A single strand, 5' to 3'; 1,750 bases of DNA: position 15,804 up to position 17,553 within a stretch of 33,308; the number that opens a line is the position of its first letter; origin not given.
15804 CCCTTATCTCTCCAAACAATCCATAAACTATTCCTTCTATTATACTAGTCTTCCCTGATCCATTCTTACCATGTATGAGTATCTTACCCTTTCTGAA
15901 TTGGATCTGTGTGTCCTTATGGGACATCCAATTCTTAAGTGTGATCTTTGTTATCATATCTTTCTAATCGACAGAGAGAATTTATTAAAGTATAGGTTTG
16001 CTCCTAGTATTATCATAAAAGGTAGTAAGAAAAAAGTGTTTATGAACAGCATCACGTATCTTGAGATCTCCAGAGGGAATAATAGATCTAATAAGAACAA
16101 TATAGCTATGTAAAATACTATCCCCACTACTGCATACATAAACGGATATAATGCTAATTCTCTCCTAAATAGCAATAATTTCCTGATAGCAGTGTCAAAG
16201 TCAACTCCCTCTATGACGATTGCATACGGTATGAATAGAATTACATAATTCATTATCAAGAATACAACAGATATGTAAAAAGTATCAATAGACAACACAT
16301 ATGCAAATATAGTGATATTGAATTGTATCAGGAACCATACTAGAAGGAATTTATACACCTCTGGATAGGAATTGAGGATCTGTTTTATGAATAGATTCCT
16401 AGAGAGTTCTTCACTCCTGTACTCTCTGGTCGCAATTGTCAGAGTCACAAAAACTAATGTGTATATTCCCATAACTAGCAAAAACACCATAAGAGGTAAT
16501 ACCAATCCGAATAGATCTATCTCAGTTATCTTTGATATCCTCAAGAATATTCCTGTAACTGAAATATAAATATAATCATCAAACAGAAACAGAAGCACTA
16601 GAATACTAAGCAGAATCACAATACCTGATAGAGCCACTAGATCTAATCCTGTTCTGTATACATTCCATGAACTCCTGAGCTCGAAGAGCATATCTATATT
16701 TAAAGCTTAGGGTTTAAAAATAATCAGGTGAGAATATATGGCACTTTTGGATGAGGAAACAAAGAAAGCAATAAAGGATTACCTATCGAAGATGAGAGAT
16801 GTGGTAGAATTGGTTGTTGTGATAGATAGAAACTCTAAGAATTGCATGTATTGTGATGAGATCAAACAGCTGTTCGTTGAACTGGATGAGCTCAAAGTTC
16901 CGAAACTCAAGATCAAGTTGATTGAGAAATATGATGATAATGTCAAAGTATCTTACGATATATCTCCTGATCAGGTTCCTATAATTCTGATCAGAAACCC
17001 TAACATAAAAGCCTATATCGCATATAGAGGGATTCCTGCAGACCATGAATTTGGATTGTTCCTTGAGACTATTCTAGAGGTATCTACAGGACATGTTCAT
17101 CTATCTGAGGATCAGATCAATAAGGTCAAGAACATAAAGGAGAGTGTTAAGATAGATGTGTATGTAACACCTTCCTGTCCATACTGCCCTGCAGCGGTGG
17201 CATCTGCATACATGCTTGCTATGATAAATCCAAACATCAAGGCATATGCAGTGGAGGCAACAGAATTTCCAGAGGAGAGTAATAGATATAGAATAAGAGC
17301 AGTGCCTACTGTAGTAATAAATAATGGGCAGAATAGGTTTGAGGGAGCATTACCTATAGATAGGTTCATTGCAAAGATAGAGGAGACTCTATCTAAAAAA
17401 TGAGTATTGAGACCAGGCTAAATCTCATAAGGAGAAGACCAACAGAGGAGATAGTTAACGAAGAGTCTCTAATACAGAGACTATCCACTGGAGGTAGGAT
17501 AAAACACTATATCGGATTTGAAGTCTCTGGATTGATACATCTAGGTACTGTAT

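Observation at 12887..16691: Three-gene operon: polytopic membrane protein, Rad50/SMC-like ATPase with a membrane hairpin in place of the zinc hook, and a helical partner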

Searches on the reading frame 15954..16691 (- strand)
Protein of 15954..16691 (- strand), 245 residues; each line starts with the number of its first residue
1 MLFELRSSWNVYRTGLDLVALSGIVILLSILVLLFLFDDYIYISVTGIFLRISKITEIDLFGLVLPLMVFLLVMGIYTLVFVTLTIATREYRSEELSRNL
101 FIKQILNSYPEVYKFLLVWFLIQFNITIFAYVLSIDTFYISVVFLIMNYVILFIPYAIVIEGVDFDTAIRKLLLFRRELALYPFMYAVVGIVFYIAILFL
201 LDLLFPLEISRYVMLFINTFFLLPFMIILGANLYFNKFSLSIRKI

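Call 3: search_protein_families(library=pfam, proteins=[window:15954-16691:-], max_evalue=1)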
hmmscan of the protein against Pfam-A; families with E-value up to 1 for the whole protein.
window:15954-16691:- (245 aa): 1 family
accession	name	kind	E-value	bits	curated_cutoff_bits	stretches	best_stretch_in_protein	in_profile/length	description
PF23067.1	MG280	-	0.087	12.8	27.4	1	52-112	196-254/259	Uncharacterised protein MG280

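Call 4: search_protein_families(library=ncbifam, proteins=[window:15954-16691:-], max_evalue=1)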
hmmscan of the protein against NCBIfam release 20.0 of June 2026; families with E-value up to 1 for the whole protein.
window:15954-16691:- (245 aa): 1 family
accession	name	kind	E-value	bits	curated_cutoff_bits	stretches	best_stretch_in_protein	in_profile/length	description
TIGR02413.1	Bac_small_yrzI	paralog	0.07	13.3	47.05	1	79-107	5-33/46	YrzI family small protein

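Call 22: search_solved_structures(query=A2, max_evalue=10)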
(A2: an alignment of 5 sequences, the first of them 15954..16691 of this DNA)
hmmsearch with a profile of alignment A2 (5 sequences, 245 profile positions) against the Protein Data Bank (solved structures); distinct sequences matched with E-value up to 10: 0.

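Call 47: find_homologous_proteins(query=A5, max_evalue=0.001)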
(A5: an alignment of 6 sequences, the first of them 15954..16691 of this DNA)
Query A5 (6 sequences) (245 aa, profile of the alignment): 8 proteins with E <= 0.001 among 8000 candidates.
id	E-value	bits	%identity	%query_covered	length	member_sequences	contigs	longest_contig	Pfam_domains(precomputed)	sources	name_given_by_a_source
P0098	1.6e-108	380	77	100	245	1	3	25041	-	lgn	-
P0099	6.3e-107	375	100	100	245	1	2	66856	-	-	-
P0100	3.4e-106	372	51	100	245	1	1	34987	-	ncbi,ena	-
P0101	6.0e-104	365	54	100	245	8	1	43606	-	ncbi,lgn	ncbi:MAG: hypothetical protein QXI75_00805 [Candidatus Anstonellales archaeon]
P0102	4.5e-103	362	48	100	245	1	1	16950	-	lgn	-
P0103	1.4e-96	341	50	100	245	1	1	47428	-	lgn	-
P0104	3.7e-84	300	35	90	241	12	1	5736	-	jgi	jgi:hypothetical protein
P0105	3.0e-4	39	28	41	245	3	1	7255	-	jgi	-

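Call 48: find_encoding_contigs(protein=P0105, flank=6000, max_places=2)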
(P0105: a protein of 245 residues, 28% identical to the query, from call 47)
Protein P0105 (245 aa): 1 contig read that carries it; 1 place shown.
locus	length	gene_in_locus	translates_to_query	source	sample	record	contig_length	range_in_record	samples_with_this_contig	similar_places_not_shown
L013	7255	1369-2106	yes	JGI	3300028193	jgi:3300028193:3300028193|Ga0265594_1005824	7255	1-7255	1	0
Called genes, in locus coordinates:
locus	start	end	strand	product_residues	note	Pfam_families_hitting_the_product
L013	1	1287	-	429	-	?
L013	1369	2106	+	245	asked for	-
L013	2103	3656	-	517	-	PF03477:ATP-cone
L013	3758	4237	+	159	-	PF13404:HTH_AsnC-type, PF13412:HTH_24, PF01037:AsnC_trans_reg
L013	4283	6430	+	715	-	PF01751:Toprim, PF01131:Topoisom_bac, PF01396:Zn_ribbon_Top1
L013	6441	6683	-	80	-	-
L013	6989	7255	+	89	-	?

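Call 68: predict_structure(alignment_id=A6)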
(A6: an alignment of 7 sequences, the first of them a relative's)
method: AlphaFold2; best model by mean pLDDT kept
length: 245 residues; sequences in the alignment: 7
mean_pLDDT: 79.9   pTM: 0.77
mean pLDDT of the five models: 79.9, 78.7, 77.3, 76.1, 72.5
residues with pLDDT >= 90: 16; 70-90: 200; 50-70: 25; < 50: 4
segments of 3 or more residues with pLDDT < 50: 242-245
pLDDT, mean of each block of 10 residues (from residue 1): 82 86 85 79 70 73 77 85 87 69 89 89 81 78 71 83 86 68 75 86 88 87 87 74 45
secondary structure, 60 per line:
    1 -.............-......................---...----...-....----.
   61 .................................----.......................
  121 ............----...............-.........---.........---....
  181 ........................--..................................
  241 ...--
elements in order: H2-14 H16-37 E41-43 E48-50 H52-55 H60-93 H98-132 H137-151 H153-161 H165-173 H177-204 H207-243

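Call 74: find_related_loci(query=A7, collection=metagenome_contigs, flank=5000)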
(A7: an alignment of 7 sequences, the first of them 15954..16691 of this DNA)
Query A7 (245 aa) in metagenome_contigs; peptide patterns used: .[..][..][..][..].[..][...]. (x = any residue, [..] = any of these).
179 stretches matched a pattern; 3 encode a relative of the query (tblastn E <= 1e-3); 3 distinct loci.
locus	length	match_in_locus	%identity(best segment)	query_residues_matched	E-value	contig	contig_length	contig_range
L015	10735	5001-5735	54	1-245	4e-77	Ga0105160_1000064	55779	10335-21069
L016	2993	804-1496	28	10-241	3e-15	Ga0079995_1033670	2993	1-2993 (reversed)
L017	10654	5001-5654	35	23-243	7e-26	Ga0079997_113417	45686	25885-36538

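Call 76: fold_search(model_id=the predicted structure, library=pdb)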
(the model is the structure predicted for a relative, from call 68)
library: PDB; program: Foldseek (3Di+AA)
matches with E <= 10: 85; with E <= 0.001: 0
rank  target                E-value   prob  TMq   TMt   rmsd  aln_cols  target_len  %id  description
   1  3tx3_B                7.7e-02  0.98  0.45  0.48   7.5       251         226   13  CysZ, a putative sulfate permease (released 2011-11-09)
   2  3tx3_A                9.3e-02  0.99  0.47  0.50   8.0       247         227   14  CysZ, a putative sulfate permease (released 2011-11-09)
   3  6d79_B                3.7e-01  0.96  0.52  0.58   6.4       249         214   16  Structure of CysZ, a sulfate permease from Pseudomonas Fragi (released 2018-05-16)
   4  7wwb_A                4.3e-01  0.92  0.54  0.42   6.3       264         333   15  Choline transporter-like protein 1 (released 2022-06-22)
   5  8rql_R                4.9e-01  0.23  0.25  0.23  15.1       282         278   15  TAS2R14 receptor bound to flufenamic acid and gustducin (released 2024-11-27)
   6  8xqr_R                7.2e-01  0.18  0.26  0.24  15.2       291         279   13  Structure 2 of human class T GPCR TAS2R14-miniGs/gust complex with Flufenamic acid. (released 2024-07-10)
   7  6d79_A                9.1e-01  0.85  0.53  0.59   6.2       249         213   15  Structure of CysZ, a sulfate permease from Pseudomonas Fragi (released 2018-05-16)
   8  7vqx_R                1.0e+00  0.15  0.25  0.20  14.6       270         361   13  Cryo-EM structure of human vasoactive intestinal polypeptide receptor 2 (VIP2R) in complex with PACAP27 and Gs (released 2022-05-18)
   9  8xqo_R                1.4e+00  0.13  0.25  0.23  15.2       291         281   10  Structure of human class T GPCR TAS2R14-Gi complex with Aristolochic acid A. (released 2024-07-10)
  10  7try_P                1.5e+00  0.08  0.19  0.16  18.7       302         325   14  Cryo-EM structure of corticotropin releasing factor receptor 2 bound to Urocortin 1 and coupled with heterotrimeric G1 (released 2022-11-09)
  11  8ywf_R                2.3e+00  0.09  0.27  0.20  14.6       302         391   14  Cryo-EM structure of GLP1 complex bound with Retatrutide (released 2025-04-16)
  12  5azd_A                2.5e+00  0.10  0.26  0.25  13.9       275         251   13  Crystal structure of thermophilic rhodopsin. (released 2016-04-27)
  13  8yw3_R                2.5e+00  0.09  0.28  0.20  14.7       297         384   14  Cryo-EM structure of the retatrutide-bound human GLP-1R-Gs complex (released 2024-09-18)
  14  5azd_C                2.5e+00  0.08  0.23  0.22  14.4       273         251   13  Crystal structure of thermophilic rhodopsin. (released 2016-04-27)
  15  9cdc                  2.5e+00  0.06  0.20  0.20  20.2       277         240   12  Kalium channelrhodopsin 1 C110A mutant from Hyphochytrium catenoides, Dark State (released 2025-02-19)
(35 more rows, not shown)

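Call 77: search_protein_families(library=pfam, proteins=[L016:1496-2665:+, L016:21-770:+], max_evalue=0.01)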
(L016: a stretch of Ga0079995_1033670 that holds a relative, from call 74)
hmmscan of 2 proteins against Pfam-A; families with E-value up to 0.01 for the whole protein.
L016:1496-2665:+ (389 aa): 2 families
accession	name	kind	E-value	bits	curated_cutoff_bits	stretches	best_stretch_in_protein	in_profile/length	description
PF04894.17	Nre_N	-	6.4e-70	236.5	25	1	18-265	14-264/270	Archaeal Nre, N-terminal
PF04895.17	Nre_C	-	2e-33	115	27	1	281-382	4-106/110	Archaeal Nre, C-terminal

L016:21-770:+ (249 aa): 4 families
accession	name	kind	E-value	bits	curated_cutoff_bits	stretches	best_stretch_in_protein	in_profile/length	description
PF00208.27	ELFV_dehydrog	-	5.8e-53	180.5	23.4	1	32-242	5-229/241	Glutamate/Leucine/Phenylalanine/Valine dehydrogenase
PF02826.25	2-Hacid_dh_C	-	9.9e-05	22.2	25.1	1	50-105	28-85/178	D-isomer specific 2-hydroxyacid dehydrogenase, NAD binding domain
PF00148.24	Oxidored_nitro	-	0.0033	16.8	28.6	1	52-150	266-359/399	Nitrogenase component 1 type Oxidoreductase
PF13241.12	NAD_binding_7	-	0.0096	16.9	22.1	0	55-91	4-40/104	Putative NAD(P)-binding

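Call 78: search_protein_families(library=padloc, proteins=[window:15954-16691:-], max_evalue=0.01)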
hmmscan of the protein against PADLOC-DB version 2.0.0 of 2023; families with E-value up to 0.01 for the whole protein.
window:15954-16691:- (245 aa): 0 families

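Call 86: search_protein_families(library=pfam, alignment_id=A6, max_evalue=10)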
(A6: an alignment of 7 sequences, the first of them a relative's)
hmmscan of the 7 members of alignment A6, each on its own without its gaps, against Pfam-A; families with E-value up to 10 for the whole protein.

A. member 1, P0099 (245 aa): 1 family
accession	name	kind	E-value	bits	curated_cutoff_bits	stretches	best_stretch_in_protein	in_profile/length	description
PF23067.1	MG280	-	0.087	12.8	27.4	1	52-112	196-254/259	Uncharacterised protein MG280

B. families by the number of members that match (of 7 scanned): 1 family
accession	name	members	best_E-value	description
PF23067.1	MG280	1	0.087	Uncharacterised protein MG280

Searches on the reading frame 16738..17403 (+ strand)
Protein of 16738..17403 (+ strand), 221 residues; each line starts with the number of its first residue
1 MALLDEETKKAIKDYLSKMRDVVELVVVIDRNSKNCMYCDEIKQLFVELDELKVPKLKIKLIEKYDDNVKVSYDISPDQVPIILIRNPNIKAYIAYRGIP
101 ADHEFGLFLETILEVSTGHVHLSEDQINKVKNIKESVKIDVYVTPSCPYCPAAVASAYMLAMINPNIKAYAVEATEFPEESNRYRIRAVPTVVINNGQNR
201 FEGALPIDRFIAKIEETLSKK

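Call 77: search_protein_families(library=pfam, proteins=[window:16738-17403:+], max_evalue=0.01)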
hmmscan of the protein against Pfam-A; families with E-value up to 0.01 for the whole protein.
window:16738-17403:+ (221 aa): 7 families
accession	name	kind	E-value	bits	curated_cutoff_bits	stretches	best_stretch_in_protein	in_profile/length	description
PF13192.12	Thioredoxin_3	-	3.1e-16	59.6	24.8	1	137-214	1-74/76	Thioredoxin domain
PF13098.12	Thioredoxin_2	-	2.4e-08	34.7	27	1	141-213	11-103/104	Thioredoxin-like domain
PF00085.26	Thioredoxin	-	1.4e-06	28.7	23.5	1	128-215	12-102/103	Thioredoxin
PF14595.12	Thioredoxin_9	-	4.7e-06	27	25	1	119-198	25-107/129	Thioredoxin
PF00462.30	Glutaredoxin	-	0.00029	21.4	22.9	1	141-196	3-57/60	Glutaredoxin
PF21873.2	Thioredoxin_17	-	0.0017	19.2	24.8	1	51-117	14-79/80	Thioredoxin-like domain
PF23357.1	DUF7088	-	0.0055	17.3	27.8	0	122-198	7-92/105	Domain of unknown function (DUF7088)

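Call 90: search_protein_families(library=ncbifam, proteins=[window:16738-17403:+], max_evalue=0.01)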
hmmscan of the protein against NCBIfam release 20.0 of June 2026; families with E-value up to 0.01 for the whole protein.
window:16738-17403:+ (221 aa): 9 families
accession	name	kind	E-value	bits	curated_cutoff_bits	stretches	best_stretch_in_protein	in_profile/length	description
TIGR02187.2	PDO_seleno_TRX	equivalog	8.1e-59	198.5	185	1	6-216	2-208/209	protein disulfide oxidoreductase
TIGR03143.1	AhpF_homolog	hypoth_equivalog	3.4e-29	101.8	687.65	1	3-201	348-542/555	putative alkyl hydroperoxide reductase F subunit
TIGR03140.1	AhpF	equivalog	1.9e-27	96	502.9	1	3-219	1-200/515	alkyl hydroperoxide reductase subunit F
TIGR00411.1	redox_disulf_1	equivalog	4.4e-10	39.5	92.75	1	137-204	1-68/82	MJ0307 family thioredoxin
NF008229.0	PRK10996.1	equivalog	3.2e-07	30.1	125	1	121-219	39-140/141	thioredoxin TrxC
TIGR02196.1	GlrX_YruB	hypoth_equivalog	9.1e-06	26.1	88.55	1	138-196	1-58/74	glutaredoxin-like protein, YruB-family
TIGR01068.1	thioredoxin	equivalog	1.5e-05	25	96.8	0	130-215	10-98/101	thioredoxin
TIGR02181.1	GRX_bact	equivalog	0.00025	21.2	90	0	139-196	1-58/80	glutaredoxin 3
TIGR02180.1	GRX_euk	equivalog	0.0033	17.6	87.25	0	141-178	3-39/84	glutaredoxin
